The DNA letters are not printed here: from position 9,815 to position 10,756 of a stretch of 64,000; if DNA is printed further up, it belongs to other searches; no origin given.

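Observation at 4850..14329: LysR-centred divergent 12-gene cluster: candidate import, activation and sanitation system for a non-canonical nucleobase or nucleotide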

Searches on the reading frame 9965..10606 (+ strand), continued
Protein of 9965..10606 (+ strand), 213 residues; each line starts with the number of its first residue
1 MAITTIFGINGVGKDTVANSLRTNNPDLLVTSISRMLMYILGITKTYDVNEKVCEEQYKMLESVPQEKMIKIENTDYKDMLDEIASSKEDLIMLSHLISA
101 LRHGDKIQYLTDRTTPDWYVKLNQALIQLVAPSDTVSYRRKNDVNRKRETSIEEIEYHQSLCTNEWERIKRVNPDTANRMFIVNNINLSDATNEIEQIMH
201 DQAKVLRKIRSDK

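Call 26: search_protein_families(library=ncbifam, proteins=[L012:8181-8990:+, L008:8969-9865:+, L015:7033-8055:+, L015:8060-9112:+, L015:9105-9794:+, L015:14443-15792:+], max_evalue=0.001)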
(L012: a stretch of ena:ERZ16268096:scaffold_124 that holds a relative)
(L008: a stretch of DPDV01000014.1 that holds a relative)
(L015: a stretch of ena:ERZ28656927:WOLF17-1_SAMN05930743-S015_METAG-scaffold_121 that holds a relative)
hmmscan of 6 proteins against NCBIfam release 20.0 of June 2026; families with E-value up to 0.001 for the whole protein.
L012:8181-8990:+ (269 aa): 54 families (the best 25 are shown)
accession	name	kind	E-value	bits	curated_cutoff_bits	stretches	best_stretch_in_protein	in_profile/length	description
NF038283.1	viperin_w_prok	equivalog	1.9e-44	151.9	180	1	4-260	2-268/281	viperin family antiviral radical SAM protein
TIGR04055.1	rSAM_NirJ2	equivalog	8.9e-22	78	500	1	6-207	2-205/326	putative heme d1 biosynthesis radical SAM protein NirJ2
TIGR04054.1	rSAM_NirJ1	equivalog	2e-21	76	650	1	5-184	37-221/387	putative heme d1 biosynthesis radical SAM protein NirJ1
TIGR04051.1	rSAM_NirJ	equivalog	3e-21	75.8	515.45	1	5-186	3-187/354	heme d1 biosynthesis radical SAM protein NirJ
NF045574.1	sacti_mat_StsB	exception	1.9e-20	73.1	625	1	4-192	96-286/466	StsB family radical SAM/SPASM domain sactipeptide maturase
TIGR04278.1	viperin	exception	3.4e-20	72.4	450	1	4-239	59-303/347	antiviral radical SAM protein viperin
TIGR04347.1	pseudo_SAM_Halo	equivalog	4.6e-19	68.9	525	1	4-174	38-212/390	TIGR04347 family pseudo-SAM/SPASM protein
TIGR04546.1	rSAM_ahbC_deAc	equivalog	1.7e-18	66.6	650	1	2-180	37-220/390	12,18-didecarboxysiroheme deacetylase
TIGR04545.1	rSAM_ahbD_hemeb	equivalog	2e-18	66.9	500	1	6-211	2-210/339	heme b synthase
TIGR04053.2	TIGR04053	equivalog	3e-18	66.2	395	1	5-200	9-208/366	TIGR04053 family radical SAM/SPASM domain-containing protein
TIGR03962.1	mycofact_rSAM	equivalog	4.5e-18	65.5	265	1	6-167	14-179/339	mycofactocin radical SAM maturase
TIGR04317.1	W_rSAM_matur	equivalog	1.2e-17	64.1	380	1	4-208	4-216/349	tungsten cofactor oxidoreductase radical SAM maturase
TIGR02666.1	moaA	equivalog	5.8e-17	61.7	284.05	1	10-189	16-207/336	GTP 3',8-cyclase MoaA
TIGR02109.1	PQQ_syn_pqqE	equivalog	2.2e-16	59.8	381.35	1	9-186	12-193/358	pyrroloquinoline quinone biosynthesis protein PqqE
TIGR04082.1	rSAM_for_selen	equivalog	2.4e-15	56.3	350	1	5-216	200-409/516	thio(seleno)oxazole modification radical SAM maturase SbtM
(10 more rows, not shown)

L008:8969-9865:+ (298 aa): 57 families (the best 25 are shown)
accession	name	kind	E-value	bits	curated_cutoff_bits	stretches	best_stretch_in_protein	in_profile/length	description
TIGR02668.1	moaA_archaeal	equivalog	1.5e-45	155.5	325.25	1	4-289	10-295/303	GTP 3',8-cyclase MoaA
NF001199.0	PRK00164.2-1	equivalog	2.5e-41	141.8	231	1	4-283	12-292/308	GTP 3',8-cyclase MoaA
TIGR02666.1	moaA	equivalog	3.7e-39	134.6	284.05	1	4-284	10-301/336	GTP 3',8-cyclase MoaA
NF038283.1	viperin_w_prok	equivalog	6.6e-20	71.4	180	1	8-173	6-182/281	viperin family antiviral radical SAM protein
TIGR04053.2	TIGR04053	equivalog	2.4e-16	60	395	1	10-172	14-179/366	TIGR04053 family radical SAM/SPASM domain-containing protein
TIGR04055.1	rSAM_NirJ2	equivalog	4e-16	59.5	500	1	11-169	7-161/326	putative heme d1 biosynthesis radical SAM protein NirJ2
TIGR02495.1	NrdG2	equivalog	6.4e-16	58.2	131.15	1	8-167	20-178/193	anaerobic ribonucleoside-triphosphate reductase activating protein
TIGR04317.1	W_rSAM_matur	equivalog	9.1e-16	57.9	380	1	4-184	4-187/349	tungsten cofactor oxidoreductase radical SAM maturase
TIGR04347.1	pseudo_SAM_Halo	equivalog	1.5e-14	54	525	1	10-178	44-211/390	TIGR04347 family pseudo-SAM/SPASM protein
TIGR04545.1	rSAM_ahbD_hemeb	equivalog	3.5e-14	53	500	1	10-170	6-163/339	heme b synthase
TIGR03961.1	rSAM_PTO1314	hypoth_equivalog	3.5e-14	52.8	306.05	1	12-181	31-190/332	PTO1314 family radical SAM protein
TIGR04251.1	SCM_rSAM_ScmF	equivalog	7.9e-14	51.8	400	1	6-185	6-186/353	SynChlorMet cassette radical SAM/SPASM protein ScmF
TIGR03470.1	HpnH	equivalog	1.7e-13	50.3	225.05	1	3-175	23-193/318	adenosyl-hopene transferase HpnH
TIGR04054.1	rSAM_NirJ1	equivalog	5.8e-13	48.2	650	1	10-169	42-200/387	putative heme d1 biosynthesis radical SAM protein NirJ1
NF048010.1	SfplDhtActHpsHDes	equivalog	9.7e-13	47.6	430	1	55-173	135-253/298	(2S)-3-sulfopropanediol dehydratase activating enzyme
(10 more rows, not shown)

L015:7033-8055:+ (340 aa): 1 family
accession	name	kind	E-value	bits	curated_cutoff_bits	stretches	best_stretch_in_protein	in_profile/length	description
TIGR02072.1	BioC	equivalog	7.6e-07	29.2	184.95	1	165-324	26-181/244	malonyl-ACP O-methyltransferase BioC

L015:8060-9112:+ (350 aa): 1 family
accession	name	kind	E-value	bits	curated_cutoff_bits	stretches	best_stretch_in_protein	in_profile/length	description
TIGR00318.1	cyaB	equivalog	1.2e-13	51.3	57.95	1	5-183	2-170/174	class IV adenylate cyclase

L015:9105-9794:+ (229 aa): 30 families (the best 25 are shown)
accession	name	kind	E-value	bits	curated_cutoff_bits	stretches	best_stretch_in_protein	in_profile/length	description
NF009804.0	PRK13288.1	equivalog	1.4e-19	70.5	218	1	8-188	2-172/215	pyrophosphatase PpaX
TIGR02009.1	PGMB-YQAB-SF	subfamily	4e-19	69.5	153.35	1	9-192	1-181/186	beta-phosphoglucomutase family hydrolase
TIGR02253.1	CTE7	subfamily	6.5e-19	68.6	169.75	1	8-208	1-205/221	TIGR02253 family HAD-type hydrolase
NF053653.1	InDiPhoBT2121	equivalog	6.3e-18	65.1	245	1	10-222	2-207/216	inorganic diphosphatase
NF009695.0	PRK13222.1-2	equivalog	2.8e-16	59.7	225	1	6-197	3-193/226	phosphoglycolate phosphatase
NF046057.1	bifunc_MtlD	equivalog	1.7e-14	53.2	800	1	7-197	5-191/683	bifunctional mannitol-1-phosphate dehydrogenase/phosphatase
TIGR01990.1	bPGM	equivalog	2.6e-14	53.6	189.4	1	10-190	2-179/187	beta-phosphoglucomutase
NF008087.0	PRK10826.1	equivalog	3.6e-14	52.9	191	1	7-199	5-193/222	hexitol phosphatase HxpB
TIGR01509.1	HAD-SF-IA-v3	subfamily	5.1e-12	46.2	29.4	1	134-195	95-152/154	HAD-IA family hydrolase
NF009697.0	PRK13222.1-4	equivalog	5.6e-11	42.2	327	1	5-196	3-192/232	phosphoglycolate phosphatase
NF008610.0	PRK11587.1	equivalog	2e-10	40.4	282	1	8-207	2-191/219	sugar phosphatase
NF007854.0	PRK10563.1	equivalog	2.9e-10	40.2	211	1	7-191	2-179/221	6-phosphogluconate phosphatase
NF008000.0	PRK10725.1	equivalog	1.3e-09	38.5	215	1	114-197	104-185/188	fructose-1-phosphate/6-phosphogluconate phosphatase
NF009694.0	PRK13222.1-1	equivalog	4.6e-09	36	415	1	73-194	86-207/252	phosphoglycolate phosphatase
TIGR01993.1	Pyr-5-nucltdase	equivalog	5.8e-09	36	142.9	1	102-194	90-180/183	pyrimidine 5'-nucleotidase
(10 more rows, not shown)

L015:14443-15792:+ (449 aa): 2 families
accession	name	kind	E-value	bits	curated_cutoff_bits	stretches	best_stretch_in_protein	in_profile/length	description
TIGR00691.1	spoT_relA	subfamily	6.4e-24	84.3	499.2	1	7-128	1-125/687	RelA/SpoT family protein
NF008303.0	PRK11092.1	equivalog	1.8e-17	62.8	947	1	6-105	25-121/702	bifunctional GTP diphosphokinase/guanosine-3',5'-bis pyrophosphate 3'-pyrophosphohydrolase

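Call 33: search_solved_structures(query=A1, max_evalue=1, show_alignments=2)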
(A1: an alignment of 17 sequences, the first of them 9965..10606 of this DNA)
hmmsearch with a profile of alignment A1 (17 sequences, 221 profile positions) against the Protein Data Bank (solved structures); distinct sequences matched with E-value up to 1: 13.
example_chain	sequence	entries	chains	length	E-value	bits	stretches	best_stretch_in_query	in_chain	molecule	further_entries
6pjw_A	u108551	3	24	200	0.0005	22.8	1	82-204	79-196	Adenylate kinase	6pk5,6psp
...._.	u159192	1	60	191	0.00057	22.6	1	115-200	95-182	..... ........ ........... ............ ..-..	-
1kht_A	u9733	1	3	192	0.00092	21.9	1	115-199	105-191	adenylate kinase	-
3h86_B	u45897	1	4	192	0.0076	18.9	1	115-199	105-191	Adenylate kinase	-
1ki9_A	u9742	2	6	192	0.015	18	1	115-198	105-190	adenylate kinase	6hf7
1nks_A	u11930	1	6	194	0.033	16.9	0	121-153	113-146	ADENYLATE KINASE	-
1l2t_A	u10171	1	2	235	0.1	15.2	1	75-114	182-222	Hypothetical ABC transporter ATP-binding protein MJ0796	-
3tif_A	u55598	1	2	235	0.11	15.1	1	76-114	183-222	Uncharacterized ABC transporter ATP-binding protein MJ0796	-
1f3o_A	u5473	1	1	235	0.12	15.1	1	76-114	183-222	HYPOTHETICAL ABC TRANSPORTER ATP-BINDING PROTEIN MJ0796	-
7owe_E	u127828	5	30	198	0.24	14.1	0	6-33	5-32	Adenylate kinase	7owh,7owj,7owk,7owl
9r72_B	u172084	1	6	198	0.29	13.8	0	6-33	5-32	Adenylate kinase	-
6ln3_A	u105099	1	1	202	0.61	12.7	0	125-191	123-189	Adenylate kinase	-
3lnc_A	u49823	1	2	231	0.79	12.3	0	11-34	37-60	Guanylate kinase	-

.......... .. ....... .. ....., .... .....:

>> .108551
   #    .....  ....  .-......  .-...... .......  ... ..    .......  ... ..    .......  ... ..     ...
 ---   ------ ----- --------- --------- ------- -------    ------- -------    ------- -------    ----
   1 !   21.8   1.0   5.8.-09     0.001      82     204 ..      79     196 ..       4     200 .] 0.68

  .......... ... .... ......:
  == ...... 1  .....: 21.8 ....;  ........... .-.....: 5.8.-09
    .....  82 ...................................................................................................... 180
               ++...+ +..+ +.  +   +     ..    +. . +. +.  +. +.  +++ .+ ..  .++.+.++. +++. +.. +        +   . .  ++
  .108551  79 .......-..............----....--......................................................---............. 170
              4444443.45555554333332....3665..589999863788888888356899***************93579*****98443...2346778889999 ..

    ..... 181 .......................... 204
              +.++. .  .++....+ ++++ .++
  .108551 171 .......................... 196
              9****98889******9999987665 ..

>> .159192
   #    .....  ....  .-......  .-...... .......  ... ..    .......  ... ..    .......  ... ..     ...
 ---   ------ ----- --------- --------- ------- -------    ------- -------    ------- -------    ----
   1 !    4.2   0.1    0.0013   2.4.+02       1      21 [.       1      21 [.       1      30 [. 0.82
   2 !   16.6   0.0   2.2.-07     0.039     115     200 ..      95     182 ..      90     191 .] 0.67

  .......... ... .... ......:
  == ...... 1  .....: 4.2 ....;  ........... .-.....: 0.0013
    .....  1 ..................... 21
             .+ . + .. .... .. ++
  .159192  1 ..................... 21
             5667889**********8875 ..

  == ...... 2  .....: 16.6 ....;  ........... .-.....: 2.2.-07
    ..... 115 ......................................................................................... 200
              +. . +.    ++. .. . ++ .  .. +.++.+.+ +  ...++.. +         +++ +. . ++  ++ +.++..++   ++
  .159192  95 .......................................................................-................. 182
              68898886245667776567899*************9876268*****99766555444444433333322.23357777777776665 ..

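Call 43: find_related_loci(query=A1, collection=metagenome_contigs, flank=10000)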
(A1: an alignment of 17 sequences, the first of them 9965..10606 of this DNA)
Query A1 (213 aa) in metagenome_contigs; peptide patterns used: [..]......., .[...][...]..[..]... (x = any residue, [..] = any of these).
418 stretches matched a pattern; 17 encode a relative of the query (tblastn E <= 1e-3); 17 distinct loci.
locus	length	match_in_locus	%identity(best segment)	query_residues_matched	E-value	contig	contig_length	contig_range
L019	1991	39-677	98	1-213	1e-151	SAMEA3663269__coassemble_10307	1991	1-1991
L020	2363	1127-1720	59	1-198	2e-84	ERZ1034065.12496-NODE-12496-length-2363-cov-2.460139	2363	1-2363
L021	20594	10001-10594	59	1-198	3e-82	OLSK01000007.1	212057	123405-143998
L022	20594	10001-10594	59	1-198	3e-82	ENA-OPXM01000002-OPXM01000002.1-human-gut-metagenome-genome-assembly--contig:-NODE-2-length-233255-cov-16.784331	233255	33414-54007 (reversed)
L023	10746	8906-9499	59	1-198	3e-82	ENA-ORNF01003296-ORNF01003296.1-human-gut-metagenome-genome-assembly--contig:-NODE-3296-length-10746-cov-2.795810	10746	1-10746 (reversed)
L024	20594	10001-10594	59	1-198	3e-82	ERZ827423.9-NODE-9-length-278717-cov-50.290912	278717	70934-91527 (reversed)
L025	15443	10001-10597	55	1-199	1e-73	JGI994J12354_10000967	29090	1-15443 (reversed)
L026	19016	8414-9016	47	1-201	1e-64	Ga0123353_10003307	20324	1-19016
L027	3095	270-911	45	1-210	4e-58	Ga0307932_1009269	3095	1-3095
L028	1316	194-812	51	1-204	8e-56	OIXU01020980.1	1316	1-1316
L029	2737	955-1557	44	1-200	3e-51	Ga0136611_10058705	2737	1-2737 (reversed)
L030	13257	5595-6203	40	1-202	6e-45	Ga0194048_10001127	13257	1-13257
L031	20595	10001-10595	53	1-198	2e-67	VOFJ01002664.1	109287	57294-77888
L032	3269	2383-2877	32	3-169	1e-20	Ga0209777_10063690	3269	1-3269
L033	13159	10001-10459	26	3-167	2e-7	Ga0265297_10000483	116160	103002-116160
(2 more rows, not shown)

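Call 48: search_protein_families(library=pfam, proteins=[L026:5955-6905:+, L026:6895-7704:+, L026:7749-8357:+, L026:9016-9534:+, L026:9930-10313:+, L026:10315-11415:+, L030:4986-5528:+, L030:6841-7575:+, L030:7550-9049:+, L027:1516-1836:+], max_evalue=0.01)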
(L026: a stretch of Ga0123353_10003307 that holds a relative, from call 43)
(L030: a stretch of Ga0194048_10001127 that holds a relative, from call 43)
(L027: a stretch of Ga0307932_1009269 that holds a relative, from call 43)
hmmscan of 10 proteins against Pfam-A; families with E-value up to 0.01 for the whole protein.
L026:5955-6905:+ (316 aa): 4 families
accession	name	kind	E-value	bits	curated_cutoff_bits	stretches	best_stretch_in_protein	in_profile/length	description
PF19568.5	Spore_III_AA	-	5.9e-78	262.5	27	1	14-310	7-302/306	Sporulation stage III, protein AA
PF00437.27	T2SSE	-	1.3e-05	24.5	24.9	1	158-270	145-248/370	Type II/IV secretion system protein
PF25199.1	nSTAND_NTPase5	-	0.0079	16.5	34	0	155-197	41-82/145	Novel STAND NTPase 5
PF04851.21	ResIII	-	0.0088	16.4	22.5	0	157-202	25-70/164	Type III restriction enzyme, res subunit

L026:6895-7704:+ (269 aa): 0 families

L026:7749-8357:+ (202 aa): 1 family
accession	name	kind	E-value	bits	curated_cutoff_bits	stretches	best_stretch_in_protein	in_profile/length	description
PF00293.34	NUDIX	-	2.2e-09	37.9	21.1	1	29-135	3-110/134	NUDIX domain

L026:9016-9534:+ (172 aa): 1 family
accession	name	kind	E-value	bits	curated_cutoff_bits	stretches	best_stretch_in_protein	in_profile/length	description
PF09548.15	Spore_III_AB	-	5.4e-13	49.7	32.5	1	11-172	3-170/170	Stage III sporulation protein AB (spore_III_AB)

L026:9930-10313:+ (127 aa): 1 family
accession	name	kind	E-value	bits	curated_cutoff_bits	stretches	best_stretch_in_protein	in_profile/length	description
PF06686.16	SpoIIIAC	-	7.5e-29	100.1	24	2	71-124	1-54/56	Stage III sporulation protein AC/AD protein family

L026:10315-11415:+ (366 aa): 1 family
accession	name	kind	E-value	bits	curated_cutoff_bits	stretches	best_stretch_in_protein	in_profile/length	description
PF09546.15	Spore_III_AE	-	1e-67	229.1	27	1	44-363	3-321/321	Stage III sporulation protein AE (spore_III_AE)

L030:4986-5528:+ (180 aa): 1 family
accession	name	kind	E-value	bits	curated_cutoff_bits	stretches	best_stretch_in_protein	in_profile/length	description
PF01725.21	Ham1p_like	-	1.2e-17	64.9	22.5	1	3-138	1-145/186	Ham1 family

L030:6841-7575:+ (244 aa): 11 families
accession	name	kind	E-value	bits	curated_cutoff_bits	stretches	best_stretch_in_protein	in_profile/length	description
PF13649.12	Methyltransf_25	-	4.1e-18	66.3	27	1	61-156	2-97/97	Methyltransferase domain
PF08241.18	Methyltransf_11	-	6.7e-18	65.6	21.2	1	61-159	1-94/95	Methyltransferase domain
PF13847.12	Methyltransf_31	-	6.6e-17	62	27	1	58-167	5-116/145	Methyltransferase domain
PF08242.18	Methyltransf_12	-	1.2e-11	45.6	30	1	61-158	1-98/98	Methyltransferase domain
PF13489.12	Methyltransf_23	-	1.1e-06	28.9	27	1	47-182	13-137/164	Methyltransferase domain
PF01209.24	Ubie_methyltran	-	3.4e-06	27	20.1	1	58-164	49-155/233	ubiE/COQ5 methyltransferase family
PF02353.26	CMAS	-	4.5e-06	26.6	27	1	60-192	66-195/273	Mycolic acid cyclopropane synthetase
PF05175.20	MTS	-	2.5e-05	24.4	23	1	50-160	26-138/170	Methyltransferase small domain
PF09445.16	Methyltransf_15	-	0.001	19.1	22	1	60-114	4-60/165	RNA cap guanine-N2 methyltransferase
PF03848.20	TehB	-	0.002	18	20.4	1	59-100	33-74/193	Tellurite resistance protein TehB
PF01135.25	PCMT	-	0.0036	17.5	20.3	1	58-111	75-132/210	Protein-L-isoaspartate(D-aspartate) O-methyltransferase (PCMT)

L030:7550-9049:+ (499 aa): 1 family
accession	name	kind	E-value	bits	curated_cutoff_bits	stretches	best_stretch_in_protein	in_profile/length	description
PF01266.30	DAO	-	5.8e-17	62.7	27.9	1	15-413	3-352/353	FAD dependent oxidoreductase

L027:1516-1836:+ (106 aa): 0 families

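Call 54: search_protein_families(library=padloc, proteins=[window:9965-10606:+, L012:8181-8990:+, L012:7331-8179:+], max_evalue=0.01)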
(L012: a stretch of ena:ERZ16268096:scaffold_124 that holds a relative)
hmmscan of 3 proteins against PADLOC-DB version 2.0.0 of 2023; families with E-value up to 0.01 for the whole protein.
window:9965-10606:+ (213 aa): 0 families

L012:8181-8990:+ (269 aa): 3 families
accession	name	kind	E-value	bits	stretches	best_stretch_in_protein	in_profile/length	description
PDLC02904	pVip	-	2.3e-46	156.4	1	4-260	3-250/262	Viperins associated with kinases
PDLC02903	pVip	-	4.3e-46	155.5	1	5-259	1-244/257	Viperins not associated with kinases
PDLC02905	pVip-kinase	-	1.4e-25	88.5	1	7-240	185-426/474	Viperin-kinase fusion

L012:7331-8179:+ (282 aa): 0 families
